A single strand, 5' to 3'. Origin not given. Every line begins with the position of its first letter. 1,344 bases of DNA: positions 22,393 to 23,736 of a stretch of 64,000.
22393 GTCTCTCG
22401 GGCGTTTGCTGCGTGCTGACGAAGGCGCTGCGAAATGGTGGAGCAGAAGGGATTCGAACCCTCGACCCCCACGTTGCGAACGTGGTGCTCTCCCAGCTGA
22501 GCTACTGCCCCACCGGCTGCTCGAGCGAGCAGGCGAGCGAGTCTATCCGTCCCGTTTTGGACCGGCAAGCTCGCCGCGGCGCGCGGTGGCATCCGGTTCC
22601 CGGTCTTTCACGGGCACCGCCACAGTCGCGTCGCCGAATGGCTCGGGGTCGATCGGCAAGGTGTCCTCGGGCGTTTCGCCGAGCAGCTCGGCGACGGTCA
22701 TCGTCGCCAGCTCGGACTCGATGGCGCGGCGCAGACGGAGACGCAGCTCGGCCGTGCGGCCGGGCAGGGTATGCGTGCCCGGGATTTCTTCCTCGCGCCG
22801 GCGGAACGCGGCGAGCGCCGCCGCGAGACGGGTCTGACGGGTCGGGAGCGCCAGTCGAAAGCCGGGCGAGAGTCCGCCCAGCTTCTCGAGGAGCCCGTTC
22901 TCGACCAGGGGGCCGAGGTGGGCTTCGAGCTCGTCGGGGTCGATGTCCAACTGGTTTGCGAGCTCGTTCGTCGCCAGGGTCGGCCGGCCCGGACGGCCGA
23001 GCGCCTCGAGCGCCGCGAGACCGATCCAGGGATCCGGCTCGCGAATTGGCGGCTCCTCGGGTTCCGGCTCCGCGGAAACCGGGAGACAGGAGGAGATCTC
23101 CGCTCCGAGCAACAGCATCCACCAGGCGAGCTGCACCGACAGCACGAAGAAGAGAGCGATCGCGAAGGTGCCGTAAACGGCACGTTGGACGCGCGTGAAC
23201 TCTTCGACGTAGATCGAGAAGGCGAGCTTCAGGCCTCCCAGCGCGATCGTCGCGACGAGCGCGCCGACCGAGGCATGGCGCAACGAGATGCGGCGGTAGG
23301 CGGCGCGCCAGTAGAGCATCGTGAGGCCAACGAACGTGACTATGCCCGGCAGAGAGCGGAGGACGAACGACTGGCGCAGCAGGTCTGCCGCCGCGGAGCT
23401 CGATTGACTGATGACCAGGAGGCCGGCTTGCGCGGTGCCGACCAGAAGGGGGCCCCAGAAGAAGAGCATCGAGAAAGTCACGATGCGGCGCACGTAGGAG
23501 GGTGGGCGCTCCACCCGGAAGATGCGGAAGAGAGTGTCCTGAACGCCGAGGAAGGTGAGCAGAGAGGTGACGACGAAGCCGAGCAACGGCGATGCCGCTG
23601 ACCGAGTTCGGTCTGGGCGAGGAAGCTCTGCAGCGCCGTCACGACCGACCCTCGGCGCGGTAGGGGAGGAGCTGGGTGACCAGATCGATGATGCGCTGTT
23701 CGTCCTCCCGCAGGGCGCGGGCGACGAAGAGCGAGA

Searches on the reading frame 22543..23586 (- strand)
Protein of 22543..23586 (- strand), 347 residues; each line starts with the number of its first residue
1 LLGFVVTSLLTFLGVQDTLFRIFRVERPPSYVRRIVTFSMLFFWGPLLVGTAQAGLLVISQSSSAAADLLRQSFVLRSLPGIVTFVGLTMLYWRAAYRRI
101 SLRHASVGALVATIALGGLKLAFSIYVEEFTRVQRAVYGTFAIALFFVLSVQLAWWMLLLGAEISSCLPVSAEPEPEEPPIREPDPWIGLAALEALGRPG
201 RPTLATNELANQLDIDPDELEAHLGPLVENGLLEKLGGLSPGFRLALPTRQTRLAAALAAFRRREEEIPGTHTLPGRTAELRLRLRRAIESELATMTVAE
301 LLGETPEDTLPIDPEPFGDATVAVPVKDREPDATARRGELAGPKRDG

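Call 34: search_protein_families(library=pfam, proteins=[window:22543-23586:-], max_evalue=0.01)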
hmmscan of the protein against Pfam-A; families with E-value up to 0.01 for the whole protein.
window:22543-23586:- (347 aa): 3 families
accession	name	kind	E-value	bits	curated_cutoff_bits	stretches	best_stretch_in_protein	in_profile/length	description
PF03631.20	Virul_fac_BrkB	-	3.7e-20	73.1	33.7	1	4-167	81-254/259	Virulence factor BrkB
PF02082.26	Rrf2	-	1.8e-05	25.4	30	1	201-302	21-130/132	Iron-dependent Transcriptional regulator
PF12840.13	HTH_20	-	9.4e-05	22.8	27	1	201-234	16-49/51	Helix-turn-helix domain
